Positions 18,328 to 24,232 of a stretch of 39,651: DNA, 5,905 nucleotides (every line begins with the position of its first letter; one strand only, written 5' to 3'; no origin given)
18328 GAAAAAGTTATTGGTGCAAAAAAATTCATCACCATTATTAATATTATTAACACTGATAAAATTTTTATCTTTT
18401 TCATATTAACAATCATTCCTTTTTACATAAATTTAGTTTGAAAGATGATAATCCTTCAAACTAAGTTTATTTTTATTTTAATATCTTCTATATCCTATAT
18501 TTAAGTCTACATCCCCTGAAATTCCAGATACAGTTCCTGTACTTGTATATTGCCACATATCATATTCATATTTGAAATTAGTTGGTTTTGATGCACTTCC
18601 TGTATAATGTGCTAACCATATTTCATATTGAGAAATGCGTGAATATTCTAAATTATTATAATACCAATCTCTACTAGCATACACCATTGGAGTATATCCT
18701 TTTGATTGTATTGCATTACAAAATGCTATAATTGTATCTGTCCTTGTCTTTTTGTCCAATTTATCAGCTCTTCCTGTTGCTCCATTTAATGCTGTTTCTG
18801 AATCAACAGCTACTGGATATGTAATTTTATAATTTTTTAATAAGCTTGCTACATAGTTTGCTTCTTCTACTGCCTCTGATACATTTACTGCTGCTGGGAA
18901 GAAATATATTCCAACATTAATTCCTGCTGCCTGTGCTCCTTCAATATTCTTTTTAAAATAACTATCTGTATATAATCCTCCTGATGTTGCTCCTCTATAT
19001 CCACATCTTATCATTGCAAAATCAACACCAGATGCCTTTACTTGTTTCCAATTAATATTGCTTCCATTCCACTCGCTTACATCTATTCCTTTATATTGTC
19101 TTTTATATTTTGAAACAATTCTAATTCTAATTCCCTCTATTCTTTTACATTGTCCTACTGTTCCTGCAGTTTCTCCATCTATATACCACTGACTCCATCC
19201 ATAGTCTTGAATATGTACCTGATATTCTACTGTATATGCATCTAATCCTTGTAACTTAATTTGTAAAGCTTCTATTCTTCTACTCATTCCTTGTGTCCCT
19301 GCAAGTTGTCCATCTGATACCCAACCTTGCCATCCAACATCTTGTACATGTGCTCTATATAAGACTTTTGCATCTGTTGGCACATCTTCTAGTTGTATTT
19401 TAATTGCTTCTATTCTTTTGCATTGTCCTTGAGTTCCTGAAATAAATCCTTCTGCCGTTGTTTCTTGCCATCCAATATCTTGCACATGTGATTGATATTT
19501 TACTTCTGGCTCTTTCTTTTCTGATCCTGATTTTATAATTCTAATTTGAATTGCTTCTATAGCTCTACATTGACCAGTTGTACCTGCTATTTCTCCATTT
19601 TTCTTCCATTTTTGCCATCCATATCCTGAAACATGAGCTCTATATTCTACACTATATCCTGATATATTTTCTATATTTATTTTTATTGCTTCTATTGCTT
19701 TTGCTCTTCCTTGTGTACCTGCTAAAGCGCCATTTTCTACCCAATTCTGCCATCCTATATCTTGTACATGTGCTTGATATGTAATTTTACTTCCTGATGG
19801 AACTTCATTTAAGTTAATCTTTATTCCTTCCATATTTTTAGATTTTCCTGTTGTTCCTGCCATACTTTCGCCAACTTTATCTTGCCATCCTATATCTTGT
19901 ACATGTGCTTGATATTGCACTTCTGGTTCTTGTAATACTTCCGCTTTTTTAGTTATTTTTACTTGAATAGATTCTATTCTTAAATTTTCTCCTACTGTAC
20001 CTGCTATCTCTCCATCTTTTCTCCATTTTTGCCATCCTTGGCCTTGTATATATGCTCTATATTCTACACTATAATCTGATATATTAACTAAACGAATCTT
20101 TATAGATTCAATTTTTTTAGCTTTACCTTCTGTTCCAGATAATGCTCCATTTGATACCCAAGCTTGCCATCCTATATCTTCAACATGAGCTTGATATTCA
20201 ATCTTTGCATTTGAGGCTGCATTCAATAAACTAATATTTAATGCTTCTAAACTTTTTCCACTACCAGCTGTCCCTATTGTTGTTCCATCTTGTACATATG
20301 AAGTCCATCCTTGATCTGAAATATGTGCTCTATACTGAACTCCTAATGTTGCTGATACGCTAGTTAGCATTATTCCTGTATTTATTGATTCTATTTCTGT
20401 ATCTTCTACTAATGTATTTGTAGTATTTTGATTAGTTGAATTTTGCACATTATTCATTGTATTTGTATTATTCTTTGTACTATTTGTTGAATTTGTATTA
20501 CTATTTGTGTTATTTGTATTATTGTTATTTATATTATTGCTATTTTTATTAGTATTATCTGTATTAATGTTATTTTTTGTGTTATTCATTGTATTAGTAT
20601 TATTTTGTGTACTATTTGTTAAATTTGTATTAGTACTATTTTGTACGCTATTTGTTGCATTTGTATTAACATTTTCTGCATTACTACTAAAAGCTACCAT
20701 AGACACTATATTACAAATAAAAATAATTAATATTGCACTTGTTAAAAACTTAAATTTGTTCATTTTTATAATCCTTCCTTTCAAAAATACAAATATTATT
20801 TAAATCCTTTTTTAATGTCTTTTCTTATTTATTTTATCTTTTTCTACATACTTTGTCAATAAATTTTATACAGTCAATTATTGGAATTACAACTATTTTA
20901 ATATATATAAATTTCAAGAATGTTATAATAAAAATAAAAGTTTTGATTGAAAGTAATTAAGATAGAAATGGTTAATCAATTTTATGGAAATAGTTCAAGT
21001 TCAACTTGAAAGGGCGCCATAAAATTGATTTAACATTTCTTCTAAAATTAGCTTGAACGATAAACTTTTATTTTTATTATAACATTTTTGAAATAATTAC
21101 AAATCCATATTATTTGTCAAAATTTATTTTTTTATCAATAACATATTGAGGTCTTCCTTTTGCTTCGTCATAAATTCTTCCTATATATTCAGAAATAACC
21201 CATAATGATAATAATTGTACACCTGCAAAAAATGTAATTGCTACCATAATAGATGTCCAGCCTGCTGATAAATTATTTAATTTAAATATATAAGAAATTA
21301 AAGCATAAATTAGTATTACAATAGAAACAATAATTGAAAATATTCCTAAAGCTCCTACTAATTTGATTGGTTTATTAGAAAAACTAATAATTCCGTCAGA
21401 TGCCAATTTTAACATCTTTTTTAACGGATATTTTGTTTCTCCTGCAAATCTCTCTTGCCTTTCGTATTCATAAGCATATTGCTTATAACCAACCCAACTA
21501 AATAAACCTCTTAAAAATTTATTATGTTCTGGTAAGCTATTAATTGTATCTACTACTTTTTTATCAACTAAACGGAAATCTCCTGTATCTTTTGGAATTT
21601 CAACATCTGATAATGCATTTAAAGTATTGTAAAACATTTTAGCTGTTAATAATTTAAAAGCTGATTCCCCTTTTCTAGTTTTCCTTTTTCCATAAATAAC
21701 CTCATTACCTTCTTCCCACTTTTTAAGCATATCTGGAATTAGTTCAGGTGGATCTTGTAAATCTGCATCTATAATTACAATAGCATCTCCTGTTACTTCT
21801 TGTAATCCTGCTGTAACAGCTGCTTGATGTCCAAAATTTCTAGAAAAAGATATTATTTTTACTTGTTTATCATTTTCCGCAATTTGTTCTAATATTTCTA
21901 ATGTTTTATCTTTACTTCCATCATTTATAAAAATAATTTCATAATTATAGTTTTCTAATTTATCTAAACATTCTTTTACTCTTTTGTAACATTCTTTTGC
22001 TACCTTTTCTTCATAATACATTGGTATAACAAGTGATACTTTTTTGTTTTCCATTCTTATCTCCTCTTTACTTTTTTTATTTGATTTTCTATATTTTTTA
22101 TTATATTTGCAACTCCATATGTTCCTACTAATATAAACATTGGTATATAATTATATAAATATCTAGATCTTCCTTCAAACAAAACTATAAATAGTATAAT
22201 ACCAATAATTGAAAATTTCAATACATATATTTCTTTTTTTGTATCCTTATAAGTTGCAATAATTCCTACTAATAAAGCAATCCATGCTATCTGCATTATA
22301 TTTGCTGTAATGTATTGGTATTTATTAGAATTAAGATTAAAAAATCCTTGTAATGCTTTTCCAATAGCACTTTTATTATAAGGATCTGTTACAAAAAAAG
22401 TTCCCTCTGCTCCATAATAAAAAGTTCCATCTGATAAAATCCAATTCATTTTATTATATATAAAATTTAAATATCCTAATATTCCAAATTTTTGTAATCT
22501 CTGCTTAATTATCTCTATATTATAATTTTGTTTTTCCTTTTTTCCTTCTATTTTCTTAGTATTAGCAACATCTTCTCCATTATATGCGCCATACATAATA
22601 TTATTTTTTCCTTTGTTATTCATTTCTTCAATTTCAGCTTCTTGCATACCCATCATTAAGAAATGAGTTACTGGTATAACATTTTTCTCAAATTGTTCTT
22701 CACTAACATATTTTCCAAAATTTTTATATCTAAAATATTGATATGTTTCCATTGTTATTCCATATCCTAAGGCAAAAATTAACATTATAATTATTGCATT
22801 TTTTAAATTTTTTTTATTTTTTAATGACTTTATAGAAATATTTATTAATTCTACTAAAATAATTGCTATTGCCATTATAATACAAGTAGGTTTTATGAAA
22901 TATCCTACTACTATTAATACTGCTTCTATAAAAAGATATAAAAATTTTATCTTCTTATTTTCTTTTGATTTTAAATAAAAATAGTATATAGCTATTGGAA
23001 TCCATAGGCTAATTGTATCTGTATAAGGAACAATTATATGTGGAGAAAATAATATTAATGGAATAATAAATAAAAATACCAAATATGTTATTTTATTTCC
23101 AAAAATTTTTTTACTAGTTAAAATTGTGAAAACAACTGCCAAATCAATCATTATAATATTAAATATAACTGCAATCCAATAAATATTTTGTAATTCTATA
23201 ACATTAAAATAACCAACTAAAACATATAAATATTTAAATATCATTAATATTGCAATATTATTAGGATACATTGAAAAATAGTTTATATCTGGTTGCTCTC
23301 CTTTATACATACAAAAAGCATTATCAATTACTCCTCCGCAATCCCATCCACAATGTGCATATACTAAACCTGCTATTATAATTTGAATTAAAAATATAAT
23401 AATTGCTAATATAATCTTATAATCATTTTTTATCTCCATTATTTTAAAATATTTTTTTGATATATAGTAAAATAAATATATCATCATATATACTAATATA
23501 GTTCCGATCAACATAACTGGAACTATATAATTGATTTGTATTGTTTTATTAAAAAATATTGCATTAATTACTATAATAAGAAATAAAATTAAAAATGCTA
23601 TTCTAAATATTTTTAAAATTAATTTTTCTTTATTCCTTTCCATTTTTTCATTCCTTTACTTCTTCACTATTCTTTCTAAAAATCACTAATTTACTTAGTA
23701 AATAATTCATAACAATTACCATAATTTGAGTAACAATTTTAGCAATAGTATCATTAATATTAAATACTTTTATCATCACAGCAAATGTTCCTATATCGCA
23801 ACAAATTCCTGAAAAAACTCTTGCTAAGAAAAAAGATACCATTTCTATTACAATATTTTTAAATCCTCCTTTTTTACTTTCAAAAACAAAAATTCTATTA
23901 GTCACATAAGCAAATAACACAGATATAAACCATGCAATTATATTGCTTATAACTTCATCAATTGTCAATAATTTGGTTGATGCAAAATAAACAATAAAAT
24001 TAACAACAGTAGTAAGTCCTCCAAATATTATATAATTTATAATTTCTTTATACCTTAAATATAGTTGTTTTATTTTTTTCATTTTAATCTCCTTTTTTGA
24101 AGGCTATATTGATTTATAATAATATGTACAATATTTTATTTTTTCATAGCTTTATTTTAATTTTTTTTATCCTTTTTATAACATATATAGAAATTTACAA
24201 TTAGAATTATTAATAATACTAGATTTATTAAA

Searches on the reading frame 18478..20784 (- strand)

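Call 22: search_protein_families(library=pfam, proteins=[window:18478-20784:-])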
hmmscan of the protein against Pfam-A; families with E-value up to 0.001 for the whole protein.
window:18478-20784:- (768 aa): 2 families
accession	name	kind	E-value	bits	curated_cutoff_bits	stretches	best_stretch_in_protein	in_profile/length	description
PF07538.16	ChW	-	7.9e-133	432.4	22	9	479-513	1-35/35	Clostridial hydrophobic W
PF01183.26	Glyco_hydro_25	-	3.2e-37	129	27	1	567-755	1-180/180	Glycosyl hydrolases family 25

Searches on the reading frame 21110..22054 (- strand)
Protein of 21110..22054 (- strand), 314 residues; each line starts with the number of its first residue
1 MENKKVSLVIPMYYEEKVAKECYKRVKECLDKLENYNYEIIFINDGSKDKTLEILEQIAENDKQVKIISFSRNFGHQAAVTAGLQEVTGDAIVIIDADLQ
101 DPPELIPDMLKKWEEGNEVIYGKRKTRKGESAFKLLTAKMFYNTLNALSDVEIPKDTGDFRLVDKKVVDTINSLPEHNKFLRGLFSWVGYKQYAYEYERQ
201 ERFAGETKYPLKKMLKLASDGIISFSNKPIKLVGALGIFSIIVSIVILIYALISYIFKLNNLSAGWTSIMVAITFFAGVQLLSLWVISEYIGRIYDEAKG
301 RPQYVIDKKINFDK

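Call 22: search_protein_families(library=pfam, proteins=[window:21110-22054:-])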
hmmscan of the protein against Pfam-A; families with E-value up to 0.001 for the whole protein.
window:21110-22054:- (314 aa): 3 families
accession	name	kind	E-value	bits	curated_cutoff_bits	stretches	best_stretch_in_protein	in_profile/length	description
PF00535.33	Glycos_transf_2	-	3.9e-36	125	23.3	1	7-169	1-165/168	Glycosyl transferase family 2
PF13641.12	Glyco_tranf_2_3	-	6.5e-08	33.3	27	1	6-136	3-135/230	Glycosyltransferase like family 2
PF10111.15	Glyco_tranf_2_2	-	1.5e-07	31.7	27.3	1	7-103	1-96/276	Glycosyltransferase like family 2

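Call 76: find_homologous_proteins(query=window:21110-22054:-, max_evalue=1e-80)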
Query window:21110-22054:- (314 aa): 7904 proteins with E <= 1e-80 among 8000 candidates; the best 120 are listed.
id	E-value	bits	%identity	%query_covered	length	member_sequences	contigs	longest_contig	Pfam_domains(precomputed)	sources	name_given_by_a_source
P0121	2.5e-203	692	100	100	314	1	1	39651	PF10111.15,PF13641.13,PF00535.33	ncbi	-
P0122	2.8e-193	659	93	100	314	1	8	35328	PF10111.15,PF13641.13,PF00535.33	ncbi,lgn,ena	-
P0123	6.0e-193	658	95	99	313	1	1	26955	PF10111.15,PF13641.13,PF00535.33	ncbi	-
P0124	7.7e-193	658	92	100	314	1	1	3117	PF10111.15,PF13641.13,PF00535.33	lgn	-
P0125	2.6e-191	653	92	100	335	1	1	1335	PF10111.15,PF13641.13,PF00535.33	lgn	-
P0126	5.3e-190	648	93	99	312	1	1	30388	PF10111.15,PF13641.13,PF00535.33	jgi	-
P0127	1.2e-189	647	92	99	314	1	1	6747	PF10111.15,PF13641.13,PF00535.33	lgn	-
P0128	2.0e-189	646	92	99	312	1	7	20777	PF10111.15,PF13641.13,PF00535.33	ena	-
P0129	2.1e-189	646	92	100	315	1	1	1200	PF10111.15,PF13641.13,PF00535.33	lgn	-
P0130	3.1e-189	646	90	100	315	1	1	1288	PF10111.15,PF13641.13,PF00535.33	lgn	-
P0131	4.0e-189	645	92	100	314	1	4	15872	PF10111.15,PF13641.13,PF00535.33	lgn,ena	-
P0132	4.8e-189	645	92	99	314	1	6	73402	PF10111.15,PF13641.13,PF00535.33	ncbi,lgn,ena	-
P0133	5.1e-189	645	91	100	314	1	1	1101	PF10111.15,PF13641.13,PF00535.33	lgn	-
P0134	8.1e-189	644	92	99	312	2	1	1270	PF10111.15,PF13641.13,PF00535.33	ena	-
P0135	8.2e-189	644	92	99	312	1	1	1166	PF10111.15,PF13641.13,PF00535.33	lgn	-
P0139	4.7e-188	642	92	100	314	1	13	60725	PF10111.15,PF13641.13,PF00535.33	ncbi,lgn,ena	-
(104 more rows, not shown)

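Call 77: find_encoding_contigs(protein=P0123, flank=3000, max_places=4)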
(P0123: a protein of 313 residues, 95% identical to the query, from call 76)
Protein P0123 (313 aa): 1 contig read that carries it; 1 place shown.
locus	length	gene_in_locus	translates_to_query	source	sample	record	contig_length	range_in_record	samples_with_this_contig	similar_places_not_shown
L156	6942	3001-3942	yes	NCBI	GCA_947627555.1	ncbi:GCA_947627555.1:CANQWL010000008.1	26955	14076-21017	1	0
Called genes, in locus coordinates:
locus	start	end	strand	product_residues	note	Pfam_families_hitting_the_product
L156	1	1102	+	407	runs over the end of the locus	-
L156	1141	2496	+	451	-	PF09913:DUF2142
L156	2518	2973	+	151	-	PF04138:GtrA_DPMS_TM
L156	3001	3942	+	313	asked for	PF00535:Glycos_transf_2, PF10111:Glyco_tranf_2_2, PF13641:Glyco_tranf_2_3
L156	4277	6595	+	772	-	-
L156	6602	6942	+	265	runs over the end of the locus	-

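Call 78: find_encoding_contigs(protein=P0122, flank=3000, max_places=8)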
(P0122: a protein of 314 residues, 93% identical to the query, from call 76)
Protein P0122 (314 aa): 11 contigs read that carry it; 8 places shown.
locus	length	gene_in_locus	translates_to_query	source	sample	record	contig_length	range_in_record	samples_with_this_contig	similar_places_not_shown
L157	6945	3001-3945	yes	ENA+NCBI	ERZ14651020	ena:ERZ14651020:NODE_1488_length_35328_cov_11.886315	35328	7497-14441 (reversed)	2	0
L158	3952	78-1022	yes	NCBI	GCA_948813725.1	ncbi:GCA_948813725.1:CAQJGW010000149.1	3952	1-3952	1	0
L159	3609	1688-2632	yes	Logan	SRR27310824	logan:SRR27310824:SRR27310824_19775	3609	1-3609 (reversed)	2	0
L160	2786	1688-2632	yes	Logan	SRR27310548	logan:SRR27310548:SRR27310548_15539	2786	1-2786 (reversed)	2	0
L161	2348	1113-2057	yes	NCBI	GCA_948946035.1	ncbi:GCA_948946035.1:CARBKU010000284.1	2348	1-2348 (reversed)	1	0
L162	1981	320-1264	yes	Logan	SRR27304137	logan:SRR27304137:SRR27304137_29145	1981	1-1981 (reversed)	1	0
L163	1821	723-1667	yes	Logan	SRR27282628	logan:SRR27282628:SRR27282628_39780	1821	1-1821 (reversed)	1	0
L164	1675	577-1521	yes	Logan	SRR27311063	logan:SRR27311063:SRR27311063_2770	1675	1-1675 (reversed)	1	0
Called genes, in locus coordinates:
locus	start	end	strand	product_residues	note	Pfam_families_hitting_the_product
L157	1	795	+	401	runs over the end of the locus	-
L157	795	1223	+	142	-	PF04138:GtrA_DPMS_TM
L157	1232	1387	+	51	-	-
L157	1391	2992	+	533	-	PF27792:CHIM_prot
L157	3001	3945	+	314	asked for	PF00535:Glycos_transf_2, PF10111:Glyco_tranf_2_2 (weak), PF13641:Glyco_tranf_2_3 (weak)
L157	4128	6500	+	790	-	-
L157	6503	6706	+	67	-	-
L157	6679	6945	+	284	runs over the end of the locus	PF08757:CotH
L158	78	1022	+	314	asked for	PF00535:Glycos_transf_2, PF10111:Glyco_tranf_2_2 (weak), PF13641:Glyco_tranf_2_3 (weak)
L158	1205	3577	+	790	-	-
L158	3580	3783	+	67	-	-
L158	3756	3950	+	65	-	?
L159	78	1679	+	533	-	PF27792:CHIM_prot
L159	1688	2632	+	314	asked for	PF00535:Glycos_transf_2, PF10111:Glyco_tranf_2_2 (weak), PF13641:Glyco_tranf_2_3 (weak)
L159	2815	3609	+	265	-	?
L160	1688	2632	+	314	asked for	PF00535:Glycos_transf_2, PF10111:Glyco_tranf_2_2 (weak), PF13641:Glyco_tranf_2_3 (weak)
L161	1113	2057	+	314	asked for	PF00535:Glycos_transf_2, PF10111:Glyco_tranf_2_2 (weak), PF13641:Glyco_tranf_2_3 (weak)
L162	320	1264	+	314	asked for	PF00535:Glycos_transf_2, PF10111:Glyco_tranf_2_2 (weak), PF13641:Glyco_tranf_2_3 (weak)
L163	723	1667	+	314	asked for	PF00535:Glycos_transf_2, PF10111:Glyco_tranf_2_2 (weak), PF13641:Glyco_tranf_2_3 (weak)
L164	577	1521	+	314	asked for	PF00535:Glycos_transf_2, PF10111:Glyco_tranf_2_2 (weak), PF13641:Glyco_tranf_2_3 (weak)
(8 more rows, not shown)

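Call 79: find_encoding_contigs(protein=P0139, flank=3000, max_places=10)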
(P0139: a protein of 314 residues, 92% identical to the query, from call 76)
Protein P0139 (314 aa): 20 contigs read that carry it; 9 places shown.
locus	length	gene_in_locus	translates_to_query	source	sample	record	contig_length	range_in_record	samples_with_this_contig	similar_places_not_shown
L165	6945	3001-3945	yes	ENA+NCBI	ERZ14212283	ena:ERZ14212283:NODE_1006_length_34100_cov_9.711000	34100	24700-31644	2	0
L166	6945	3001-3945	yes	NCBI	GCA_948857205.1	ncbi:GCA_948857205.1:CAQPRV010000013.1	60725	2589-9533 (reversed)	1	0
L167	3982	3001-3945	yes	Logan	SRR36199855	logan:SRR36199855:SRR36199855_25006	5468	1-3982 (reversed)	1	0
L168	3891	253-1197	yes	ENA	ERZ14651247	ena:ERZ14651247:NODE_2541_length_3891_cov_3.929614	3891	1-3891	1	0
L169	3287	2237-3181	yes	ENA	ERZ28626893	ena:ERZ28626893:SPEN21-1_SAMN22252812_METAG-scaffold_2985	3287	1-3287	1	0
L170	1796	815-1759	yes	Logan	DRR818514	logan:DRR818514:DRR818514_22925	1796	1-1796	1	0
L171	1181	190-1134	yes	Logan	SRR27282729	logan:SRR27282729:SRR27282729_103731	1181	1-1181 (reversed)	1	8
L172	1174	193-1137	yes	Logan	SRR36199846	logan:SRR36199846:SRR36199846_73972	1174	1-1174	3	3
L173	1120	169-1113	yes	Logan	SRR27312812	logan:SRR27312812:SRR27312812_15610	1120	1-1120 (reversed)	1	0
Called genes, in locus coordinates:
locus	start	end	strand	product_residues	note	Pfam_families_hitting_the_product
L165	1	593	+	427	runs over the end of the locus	-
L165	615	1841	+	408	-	-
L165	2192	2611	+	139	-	PF04138:GtrA_DPMS_TM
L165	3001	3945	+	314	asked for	PF00535:Glycos_transf_2, PF10111:Glyco_tranf_2_2 (weak), PF13641:Glyco_tranf_2_3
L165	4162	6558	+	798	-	-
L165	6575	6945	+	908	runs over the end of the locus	PF08757:CotH, PF07538:ChW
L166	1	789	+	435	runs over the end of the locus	-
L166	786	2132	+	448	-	-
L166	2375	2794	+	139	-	PF04138:GtrA_DPMS_TM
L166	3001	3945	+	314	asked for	PF00535:Glycos_transf_2, PF10111:Glyco_tranf_2_2 (weak), PF13641:Glyco_tranf_2_3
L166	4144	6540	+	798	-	-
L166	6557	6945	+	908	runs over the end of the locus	PF08757:CotH, PF07538:ChW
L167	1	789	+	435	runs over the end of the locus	-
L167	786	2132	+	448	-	-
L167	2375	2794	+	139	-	PF04138:GtrA_DPMS_TM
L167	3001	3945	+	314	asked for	PF00535:Glycos_transf_2, PF10111:Glyco_tranf_2_2 (weak), PF13641:Glyco_tranf_2_3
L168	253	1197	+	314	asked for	PF00535:Glycos_transf_2, PF10111:Glyco_tranf_2_2 (weak), PF13641:Glyco_tranf_2_3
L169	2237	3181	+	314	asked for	PF00535:Glycos_transf_2, PF10111:Glyco_tranf_2_2 (weak), PF13641:Glyco_tranf_2_3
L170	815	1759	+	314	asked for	PF00535:Glycos_transf_2, PF10111:Glyco_tranf_2_2 (weak), PF13641:Glyco_tranf_2_3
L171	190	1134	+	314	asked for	PF00535:Glycos_transf_2, PF10111:Glyco_tranf_2_2 (weak), PF13641:Glyco_tranf_2_3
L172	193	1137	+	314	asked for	PF00535:Glycos_transf_2, PF10111:Glyco_tranf_2_2 (weak), PF13641:Glyco_tranf_2_3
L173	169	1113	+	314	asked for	PF00535:Glycos_transf_2, PF10111:Glyco_tranf_2_2 (weak), PF13641:Glyco_tranf_2_3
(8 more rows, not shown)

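Call 100: list_cluster_members(proteins=[P0121])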
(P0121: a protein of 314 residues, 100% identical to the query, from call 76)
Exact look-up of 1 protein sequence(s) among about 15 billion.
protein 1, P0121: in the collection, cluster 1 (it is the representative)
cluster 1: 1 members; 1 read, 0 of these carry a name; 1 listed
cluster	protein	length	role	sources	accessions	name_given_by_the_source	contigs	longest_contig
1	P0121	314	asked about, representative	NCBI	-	-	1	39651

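Call 101: find_encoding_contigs(protein=P0121, flank=200, max_places=2)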
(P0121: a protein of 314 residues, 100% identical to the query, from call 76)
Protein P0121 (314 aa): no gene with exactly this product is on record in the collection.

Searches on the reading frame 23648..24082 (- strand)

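Call 84: search_protein_families(library=pfam, proteins=[window:23648-24082:-], max_evalue=0.00001)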
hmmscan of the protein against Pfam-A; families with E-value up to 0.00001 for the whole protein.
window:23648-24082:- (144 aa): 1 family
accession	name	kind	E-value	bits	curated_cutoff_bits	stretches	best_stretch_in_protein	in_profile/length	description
PF04138.20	GtrA_DPMS_TM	-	4.1e-22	79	26.1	1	17-135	2-117/117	GtrA/DPMS, transmembrane domain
